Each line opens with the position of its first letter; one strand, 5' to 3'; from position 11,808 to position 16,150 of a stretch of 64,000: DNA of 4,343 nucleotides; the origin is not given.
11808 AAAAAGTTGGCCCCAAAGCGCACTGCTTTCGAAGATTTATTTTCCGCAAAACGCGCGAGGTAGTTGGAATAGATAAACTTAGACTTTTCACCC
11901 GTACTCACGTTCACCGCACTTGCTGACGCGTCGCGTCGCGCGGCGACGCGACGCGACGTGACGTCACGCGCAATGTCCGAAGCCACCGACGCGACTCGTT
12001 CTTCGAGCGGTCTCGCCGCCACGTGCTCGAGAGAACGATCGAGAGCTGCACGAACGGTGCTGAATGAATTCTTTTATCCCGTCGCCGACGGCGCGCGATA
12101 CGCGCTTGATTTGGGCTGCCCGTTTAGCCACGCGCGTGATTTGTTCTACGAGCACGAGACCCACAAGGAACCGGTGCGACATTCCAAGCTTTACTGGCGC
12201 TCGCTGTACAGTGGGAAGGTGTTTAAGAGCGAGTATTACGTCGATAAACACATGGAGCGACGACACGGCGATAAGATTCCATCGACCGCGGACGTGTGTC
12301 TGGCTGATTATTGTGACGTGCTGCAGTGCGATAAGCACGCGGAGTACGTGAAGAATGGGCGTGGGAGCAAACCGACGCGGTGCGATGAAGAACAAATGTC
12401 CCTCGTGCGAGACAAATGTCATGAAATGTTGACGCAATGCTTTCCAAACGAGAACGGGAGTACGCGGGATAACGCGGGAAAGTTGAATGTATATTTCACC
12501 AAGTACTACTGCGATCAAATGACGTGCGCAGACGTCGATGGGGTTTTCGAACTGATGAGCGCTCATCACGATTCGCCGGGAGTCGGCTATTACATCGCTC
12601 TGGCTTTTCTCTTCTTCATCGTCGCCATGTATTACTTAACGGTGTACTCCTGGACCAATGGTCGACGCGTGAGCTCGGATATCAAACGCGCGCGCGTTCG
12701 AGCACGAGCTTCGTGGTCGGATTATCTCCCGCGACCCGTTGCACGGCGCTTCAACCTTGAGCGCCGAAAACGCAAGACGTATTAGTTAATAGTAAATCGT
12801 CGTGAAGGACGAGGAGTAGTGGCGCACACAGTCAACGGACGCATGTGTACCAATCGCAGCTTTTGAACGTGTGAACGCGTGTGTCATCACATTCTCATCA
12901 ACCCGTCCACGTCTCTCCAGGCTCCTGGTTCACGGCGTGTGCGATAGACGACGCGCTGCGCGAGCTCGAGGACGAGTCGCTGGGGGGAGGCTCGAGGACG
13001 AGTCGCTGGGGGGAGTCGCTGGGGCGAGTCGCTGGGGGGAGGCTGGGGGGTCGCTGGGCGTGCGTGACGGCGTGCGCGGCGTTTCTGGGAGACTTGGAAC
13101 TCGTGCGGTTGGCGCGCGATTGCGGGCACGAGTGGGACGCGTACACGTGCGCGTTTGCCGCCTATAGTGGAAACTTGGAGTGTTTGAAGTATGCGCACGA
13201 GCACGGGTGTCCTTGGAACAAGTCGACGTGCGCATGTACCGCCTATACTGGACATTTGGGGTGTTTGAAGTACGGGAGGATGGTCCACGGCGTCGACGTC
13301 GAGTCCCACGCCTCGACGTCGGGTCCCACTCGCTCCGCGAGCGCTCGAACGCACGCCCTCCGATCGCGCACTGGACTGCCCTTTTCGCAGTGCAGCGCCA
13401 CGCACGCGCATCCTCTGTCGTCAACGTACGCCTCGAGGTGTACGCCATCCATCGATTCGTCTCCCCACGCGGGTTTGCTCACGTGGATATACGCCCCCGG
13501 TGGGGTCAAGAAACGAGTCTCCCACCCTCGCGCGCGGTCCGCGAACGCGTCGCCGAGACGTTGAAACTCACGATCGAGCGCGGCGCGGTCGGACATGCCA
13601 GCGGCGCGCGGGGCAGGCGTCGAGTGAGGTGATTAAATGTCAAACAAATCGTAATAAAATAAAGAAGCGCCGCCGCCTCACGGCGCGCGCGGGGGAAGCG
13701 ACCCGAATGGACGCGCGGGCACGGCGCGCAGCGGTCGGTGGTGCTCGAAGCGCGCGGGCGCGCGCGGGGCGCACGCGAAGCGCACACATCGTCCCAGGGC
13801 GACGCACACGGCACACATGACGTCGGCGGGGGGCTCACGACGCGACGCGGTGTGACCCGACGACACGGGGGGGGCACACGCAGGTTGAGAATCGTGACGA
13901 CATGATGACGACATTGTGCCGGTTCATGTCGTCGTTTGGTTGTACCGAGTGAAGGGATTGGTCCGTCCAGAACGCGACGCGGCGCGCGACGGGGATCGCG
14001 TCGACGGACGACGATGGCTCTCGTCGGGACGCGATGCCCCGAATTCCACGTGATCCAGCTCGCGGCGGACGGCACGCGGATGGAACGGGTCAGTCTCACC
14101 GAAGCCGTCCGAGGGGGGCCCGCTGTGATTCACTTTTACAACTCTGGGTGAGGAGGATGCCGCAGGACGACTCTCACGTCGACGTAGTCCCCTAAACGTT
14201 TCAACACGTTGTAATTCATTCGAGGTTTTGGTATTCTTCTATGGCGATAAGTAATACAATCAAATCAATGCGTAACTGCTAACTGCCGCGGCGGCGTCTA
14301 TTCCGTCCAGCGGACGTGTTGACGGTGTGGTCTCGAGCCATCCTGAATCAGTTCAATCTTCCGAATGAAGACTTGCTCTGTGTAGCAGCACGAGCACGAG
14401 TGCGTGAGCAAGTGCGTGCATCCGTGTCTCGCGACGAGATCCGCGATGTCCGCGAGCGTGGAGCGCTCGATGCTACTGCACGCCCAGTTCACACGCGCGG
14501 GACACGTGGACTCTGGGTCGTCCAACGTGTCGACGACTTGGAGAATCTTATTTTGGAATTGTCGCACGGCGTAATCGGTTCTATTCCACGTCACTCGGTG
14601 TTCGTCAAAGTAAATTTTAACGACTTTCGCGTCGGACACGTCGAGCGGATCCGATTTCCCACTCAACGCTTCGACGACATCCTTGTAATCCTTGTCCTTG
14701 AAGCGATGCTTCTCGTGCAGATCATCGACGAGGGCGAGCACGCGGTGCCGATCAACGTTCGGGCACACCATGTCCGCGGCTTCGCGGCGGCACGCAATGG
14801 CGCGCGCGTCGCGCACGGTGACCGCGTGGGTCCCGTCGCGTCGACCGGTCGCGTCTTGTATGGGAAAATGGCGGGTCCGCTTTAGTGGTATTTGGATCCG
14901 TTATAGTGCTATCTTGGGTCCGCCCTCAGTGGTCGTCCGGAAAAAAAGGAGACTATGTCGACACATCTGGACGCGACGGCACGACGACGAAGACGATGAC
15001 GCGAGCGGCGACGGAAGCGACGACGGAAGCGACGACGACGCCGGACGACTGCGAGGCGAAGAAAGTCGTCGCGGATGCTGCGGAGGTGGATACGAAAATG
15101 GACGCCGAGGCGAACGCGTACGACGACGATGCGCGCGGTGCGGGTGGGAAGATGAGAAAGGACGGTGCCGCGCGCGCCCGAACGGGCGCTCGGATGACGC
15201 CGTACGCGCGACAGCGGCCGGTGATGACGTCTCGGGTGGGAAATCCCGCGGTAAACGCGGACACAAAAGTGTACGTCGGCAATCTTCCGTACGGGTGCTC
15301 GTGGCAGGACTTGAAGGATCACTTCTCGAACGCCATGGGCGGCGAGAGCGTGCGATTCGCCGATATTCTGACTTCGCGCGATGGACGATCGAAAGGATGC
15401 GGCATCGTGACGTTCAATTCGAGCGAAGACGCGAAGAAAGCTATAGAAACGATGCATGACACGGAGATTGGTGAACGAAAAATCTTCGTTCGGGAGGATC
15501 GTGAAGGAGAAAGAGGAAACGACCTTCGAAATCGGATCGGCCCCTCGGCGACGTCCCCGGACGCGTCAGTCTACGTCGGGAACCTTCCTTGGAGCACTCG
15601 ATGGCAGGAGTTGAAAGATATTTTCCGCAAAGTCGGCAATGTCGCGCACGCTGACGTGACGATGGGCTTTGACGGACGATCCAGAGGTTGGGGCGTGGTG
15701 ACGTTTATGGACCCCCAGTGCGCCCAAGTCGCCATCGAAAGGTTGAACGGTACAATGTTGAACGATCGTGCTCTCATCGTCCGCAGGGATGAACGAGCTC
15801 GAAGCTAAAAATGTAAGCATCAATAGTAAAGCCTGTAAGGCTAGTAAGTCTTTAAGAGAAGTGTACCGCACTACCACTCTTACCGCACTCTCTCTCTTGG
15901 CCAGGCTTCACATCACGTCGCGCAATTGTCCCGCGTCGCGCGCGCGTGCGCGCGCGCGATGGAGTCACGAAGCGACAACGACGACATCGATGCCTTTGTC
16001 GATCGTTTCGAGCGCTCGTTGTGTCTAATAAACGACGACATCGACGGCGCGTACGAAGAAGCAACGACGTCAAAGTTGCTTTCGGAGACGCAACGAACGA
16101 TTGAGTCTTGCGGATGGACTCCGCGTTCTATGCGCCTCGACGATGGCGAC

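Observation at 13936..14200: Thioredoxin-fold ORF stops at TGA exactly where the CxxC first cysteine would be (FYNSG-U-GGC)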

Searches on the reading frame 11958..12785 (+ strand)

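Call 9: search_protein_families(library=pfam, proteins=[window:11958-12785:+], max_evalue=1)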
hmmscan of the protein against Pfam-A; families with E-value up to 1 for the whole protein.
window:11958-12785:+ (275 aa): 4 families
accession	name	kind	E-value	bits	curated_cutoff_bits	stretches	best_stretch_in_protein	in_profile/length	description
PF04959.19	ARS2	-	0.0056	17.3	30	1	76-108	64-96/195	Arsenite-resistance protein 2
PF11027.13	DUF2615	-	0.07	13.6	23.4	1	187-238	29-82/104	Protein of unknown function (DUF2615)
PF09451.16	ATG27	-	0.17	12.2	27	1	181-237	169-220/261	Autophagy-related protein 27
PF04995.19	CcmD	-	0.39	11.3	25.6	1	210-248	4-42/44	Heme exporter protein D (CcmD)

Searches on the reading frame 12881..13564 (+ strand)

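Call 9: search_protein_families(library=pfam, proteins=[window:12881-13564:+], max_evalue=1)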
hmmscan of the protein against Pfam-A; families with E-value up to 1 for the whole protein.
window:12881-13564:+ (227 aa): 2 families
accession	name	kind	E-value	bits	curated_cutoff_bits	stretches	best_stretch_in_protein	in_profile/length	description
PF13637.12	Ank_4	-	3.2e-05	24.6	22.7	1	92-131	3-48/50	Ankyrin repeats (many copies)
PF12796.13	Ank_2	-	0.0074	17.3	27.3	1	66-131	4-78/90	Ankyrin repeats (3 copies)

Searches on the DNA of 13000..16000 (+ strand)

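Call 7: search_rna_families(source=window, start=13000, end=16000, threshold=evalue, max_evalue=10, show_alignments=3)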
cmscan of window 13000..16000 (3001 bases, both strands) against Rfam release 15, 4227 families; matches with E-value up to 10: 1.
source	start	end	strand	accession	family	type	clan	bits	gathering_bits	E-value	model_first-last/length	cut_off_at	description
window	15148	15216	+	RF02600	BASRCI27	Gene; sRNA;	-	16.2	59.8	2.5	1-167/167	no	Brucella sRNA CI27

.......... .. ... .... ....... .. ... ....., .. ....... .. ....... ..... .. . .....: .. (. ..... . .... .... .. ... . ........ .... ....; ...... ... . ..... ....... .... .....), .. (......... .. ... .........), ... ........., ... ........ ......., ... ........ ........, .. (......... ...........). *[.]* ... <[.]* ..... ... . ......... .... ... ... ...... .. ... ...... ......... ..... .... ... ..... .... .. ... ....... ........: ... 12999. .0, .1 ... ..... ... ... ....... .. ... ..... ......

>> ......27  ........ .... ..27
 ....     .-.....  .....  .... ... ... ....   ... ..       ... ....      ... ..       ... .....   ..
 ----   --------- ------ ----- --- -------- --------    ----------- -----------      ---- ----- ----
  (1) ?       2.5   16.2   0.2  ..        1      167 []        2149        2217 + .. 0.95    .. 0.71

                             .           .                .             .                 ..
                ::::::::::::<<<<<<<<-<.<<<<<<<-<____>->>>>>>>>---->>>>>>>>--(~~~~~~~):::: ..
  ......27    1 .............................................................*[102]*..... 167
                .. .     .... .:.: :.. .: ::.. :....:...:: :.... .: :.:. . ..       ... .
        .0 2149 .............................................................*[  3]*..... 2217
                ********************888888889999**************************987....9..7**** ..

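Call 18: search_rna_families(source=L002, start=1500, end=3000, threshold=evalue, max_evalue=10, show_alignments=3)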
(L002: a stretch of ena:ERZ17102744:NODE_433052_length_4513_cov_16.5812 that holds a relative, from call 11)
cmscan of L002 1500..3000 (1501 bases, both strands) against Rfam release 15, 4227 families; matches with E-value up to 10: 2.
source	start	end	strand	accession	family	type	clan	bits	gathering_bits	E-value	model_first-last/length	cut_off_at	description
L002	1781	1864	-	RF02887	mgtC_leader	Cis-reg; leader;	-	14.6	48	8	1-114/114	no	Salmonella mgtC leader RNA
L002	2220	2249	+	RF01122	sR39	Gene; snRNA; snoRNA; CD-box;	-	12.8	50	3.1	1-56/56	no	Small nucleolar RNA sR39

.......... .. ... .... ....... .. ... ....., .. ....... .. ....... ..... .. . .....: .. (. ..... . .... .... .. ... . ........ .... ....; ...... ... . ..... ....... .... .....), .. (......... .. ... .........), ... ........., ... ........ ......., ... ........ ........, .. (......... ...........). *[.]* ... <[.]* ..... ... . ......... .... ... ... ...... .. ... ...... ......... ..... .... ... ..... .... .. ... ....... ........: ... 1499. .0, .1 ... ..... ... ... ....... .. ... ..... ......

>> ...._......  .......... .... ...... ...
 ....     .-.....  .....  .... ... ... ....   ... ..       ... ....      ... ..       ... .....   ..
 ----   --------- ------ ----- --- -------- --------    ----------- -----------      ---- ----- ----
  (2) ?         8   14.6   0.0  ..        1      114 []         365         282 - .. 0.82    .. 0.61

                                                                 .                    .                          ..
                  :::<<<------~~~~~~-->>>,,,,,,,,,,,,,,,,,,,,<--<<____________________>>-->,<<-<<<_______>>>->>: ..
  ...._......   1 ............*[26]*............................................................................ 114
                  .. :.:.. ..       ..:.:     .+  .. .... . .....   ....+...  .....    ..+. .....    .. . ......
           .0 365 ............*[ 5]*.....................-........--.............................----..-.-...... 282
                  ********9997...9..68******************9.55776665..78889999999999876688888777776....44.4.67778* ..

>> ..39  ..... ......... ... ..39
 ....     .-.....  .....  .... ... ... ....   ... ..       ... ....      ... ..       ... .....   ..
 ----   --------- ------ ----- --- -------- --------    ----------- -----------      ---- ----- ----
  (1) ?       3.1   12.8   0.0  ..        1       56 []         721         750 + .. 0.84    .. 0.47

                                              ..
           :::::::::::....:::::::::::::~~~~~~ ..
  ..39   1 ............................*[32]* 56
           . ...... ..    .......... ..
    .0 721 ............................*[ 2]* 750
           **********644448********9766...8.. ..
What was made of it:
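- On Eukaryotic selenoprotein gene (UGA-Sec plus SECIS): For the long allele itself the evidence is motif plus fold only, because Rfam does not score it (call 18).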

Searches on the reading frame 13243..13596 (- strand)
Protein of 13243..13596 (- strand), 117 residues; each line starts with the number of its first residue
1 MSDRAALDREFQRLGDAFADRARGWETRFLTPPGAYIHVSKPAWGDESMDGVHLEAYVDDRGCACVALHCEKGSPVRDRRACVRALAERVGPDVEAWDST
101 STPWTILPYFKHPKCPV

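Call 9: search_protein_families(library=pfam, proteins=[window:13243-13596:-], max_evalue=1)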
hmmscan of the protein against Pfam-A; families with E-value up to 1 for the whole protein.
window:13243-13596:- (117 aa): 1 family
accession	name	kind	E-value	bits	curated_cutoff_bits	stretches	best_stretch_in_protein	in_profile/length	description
PF14430.11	Imm1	-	0.11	13.6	22.4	1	16-81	14-74/125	Immunity protein Imm1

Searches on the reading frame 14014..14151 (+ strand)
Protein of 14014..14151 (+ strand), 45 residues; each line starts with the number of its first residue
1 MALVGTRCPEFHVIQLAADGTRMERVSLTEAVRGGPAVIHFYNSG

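Call 11: find_encoding_contigs(protein=window:14014-14151:+, flank=6000)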
Protein window:14014-14151:+ (45 aa): 16 contigs read that carry it; 6 places shown.
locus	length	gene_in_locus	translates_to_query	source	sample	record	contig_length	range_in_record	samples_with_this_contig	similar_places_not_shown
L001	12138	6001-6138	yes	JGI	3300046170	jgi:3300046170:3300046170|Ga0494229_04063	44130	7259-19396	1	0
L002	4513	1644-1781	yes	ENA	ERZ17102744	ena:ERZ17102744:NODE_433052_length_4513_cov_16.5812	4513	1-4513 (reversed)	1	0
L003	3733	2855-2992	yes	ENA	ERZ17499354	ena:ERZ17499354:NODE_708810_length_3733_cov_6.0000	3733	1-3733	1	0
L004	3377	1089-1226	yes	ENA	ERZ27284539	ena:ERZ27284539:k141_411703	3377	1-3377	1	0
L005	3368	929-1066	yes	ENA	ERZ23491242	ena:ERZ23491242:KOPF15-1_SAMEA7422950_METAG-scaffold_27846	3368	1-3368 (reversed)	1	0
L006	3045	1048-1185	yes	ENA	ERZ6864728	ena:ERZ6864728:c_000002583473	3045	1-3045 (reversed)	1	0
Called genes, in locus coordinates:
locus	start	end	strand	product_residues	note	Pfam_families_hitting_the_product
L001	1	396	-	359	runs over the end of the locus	PF12530:DUF3730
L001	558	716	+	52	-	-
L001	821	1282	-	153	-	-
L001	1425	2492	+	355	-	PF04851:ResIII (weak), PF00176:SNF2-rel_dom, PF00270:DEAD (weak)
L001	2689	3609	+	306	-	PF00271:Helicase_C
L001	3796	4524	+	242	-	-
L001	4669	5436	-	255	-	-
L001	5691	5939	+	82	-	-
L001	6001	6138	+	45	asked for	-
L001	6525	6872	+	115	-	-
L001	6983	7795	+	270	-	PF00076:RRM_1, PF25701:RRM_YTH1 (faint), PF28441:RRM_11 (faint), PF24475:RBD_DEAH11 (faint), PF00076:RRM_1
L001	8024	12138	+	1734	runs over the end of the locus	PF14228:MOR2-PAG1_mid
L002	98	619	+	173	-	PF05383:La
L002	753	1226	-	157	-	-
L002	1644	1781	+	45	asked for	-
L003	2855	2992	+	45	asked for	-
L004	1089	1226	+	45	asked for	-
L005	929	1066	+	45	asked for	-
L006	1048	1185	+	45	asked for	-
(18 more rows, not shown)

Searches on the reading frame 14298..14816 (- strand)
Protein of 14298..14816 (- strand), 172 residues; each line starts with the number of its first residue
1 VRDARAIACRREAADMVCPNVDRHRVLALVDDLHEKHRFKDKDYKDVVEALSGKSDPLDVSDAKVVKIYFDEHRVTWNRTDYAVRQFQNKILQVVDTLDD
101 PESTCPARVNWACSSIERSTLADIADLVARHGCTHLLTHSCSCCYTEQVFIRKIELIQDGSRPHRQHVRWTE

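Call 9: search_protein_families(library=pfam, proteins=[window:14298-14816:-], max_evalue=1)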
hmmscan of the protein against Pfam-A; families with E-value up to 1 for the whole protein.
window:14298-14816:- (172 aa): 0 families

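Call 12: find_encoding_contigs(protein=window:14298-14816:-, flank=6000)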
Protein window:14298-14816:- (172 aa): 13 contigs read that carry it; 6 places shown.
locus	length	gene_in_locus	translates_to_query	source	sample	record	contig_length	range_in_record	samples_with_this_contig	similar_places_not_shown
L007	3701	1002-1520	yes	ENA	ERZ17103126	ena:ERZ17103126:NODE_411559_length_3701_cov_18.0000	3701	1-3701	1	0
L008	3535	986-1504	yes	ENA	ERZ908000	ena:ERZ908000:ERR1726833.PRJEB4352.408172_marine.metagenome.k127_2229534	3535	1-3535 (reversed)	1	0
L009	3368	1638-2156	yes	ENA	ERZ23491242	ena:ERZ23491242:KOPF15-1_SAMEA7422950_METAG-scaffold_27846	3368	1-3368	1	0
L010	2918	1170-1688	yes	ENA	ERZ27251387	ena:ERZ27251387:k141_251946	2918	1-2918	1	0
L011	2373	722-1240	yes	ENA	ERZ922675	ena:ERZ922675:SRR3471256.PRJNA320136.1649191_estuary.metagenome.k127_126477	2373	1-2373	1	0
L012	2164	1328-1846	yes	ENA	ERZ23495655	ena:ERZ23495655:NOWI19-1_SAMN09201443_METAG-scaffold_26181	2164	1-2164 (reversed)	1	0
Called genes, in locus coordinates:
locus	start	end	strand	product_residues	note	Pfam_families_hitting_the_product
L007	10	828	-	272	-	PF00076:RRM_1, PF25701:RRM_YTH1 (faint), PF28441:RRM_11 (faint), PF24475:RBD_DEAH11 (faint), PF00076:RRM_1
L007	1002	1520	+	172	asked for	-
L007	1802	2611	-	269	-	-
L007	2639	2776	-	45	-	-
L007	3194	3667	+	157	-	-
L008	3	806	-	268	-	?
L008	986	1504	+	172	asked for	-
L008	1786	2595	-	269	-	-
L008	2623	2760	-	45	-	-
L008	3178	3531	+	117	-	-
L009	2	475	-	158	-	?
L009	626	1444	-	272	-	PF00076:RRM_1, PF25701:RRM_YTH1 (faint), PF28441:RRM_11 (faint), PF24475:RBD_DEAH11 (faint), PF00076:RRM_1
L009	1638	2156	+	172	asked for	-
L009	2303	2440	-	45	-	-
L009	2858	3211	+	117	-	-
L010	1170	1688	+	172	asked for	-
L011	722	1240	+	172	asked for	-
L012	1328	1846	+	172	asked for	-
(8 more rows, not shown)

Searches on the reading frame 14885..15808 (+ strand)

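Call 9: search_protein_families(library=pfam, proteins=[window:14885-15808:+], max_evalue=1)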
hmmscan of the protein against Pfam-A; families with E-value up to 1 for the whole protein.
window:14885-15808:+ (307 aa): 9 families
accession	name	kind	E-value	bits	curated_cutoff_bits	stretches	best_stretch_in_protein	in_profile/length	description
PF00076.28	RRM_1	-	6.2e-39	132.1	20.7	2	229-297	1-69/70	RNA recognition motif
PF25701.1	RRM_YTH1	-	1e-05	25.7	35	1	127-203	3-72/75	YTH1-like RRM domain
PF08777.17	RRM_3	-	2.6e-05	24.7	22.9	1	140-197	15-64/102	RNA binding motif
PF24475.1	RBD_DEAH11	-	3e-05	24.6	28.4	1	263-299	75-110/115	DEAH11-like, RNA-binding domain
PF23085.1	RRM_PARP14_3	-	0.0014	19.1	24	1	127-192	2-63/82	PARP14, third RRM domain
PF11608.14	RRM_MARF1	-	0.096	13.3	27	0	130-200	6-72/89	MARF1, RNA recognition motif 1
PF08442.15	ATP-grasp_2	-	0.11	12.6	29.5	0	166-195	51-80/202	ATP-grasp domain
PF11767.14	SET_assoc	-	0.16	12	24.1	1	175-199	38-62/66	Histone lysine methyltransferase SET associated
PF16367.11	RRM_7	-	0.25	11.8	27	0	228-254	3-29/94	RNA recognition motif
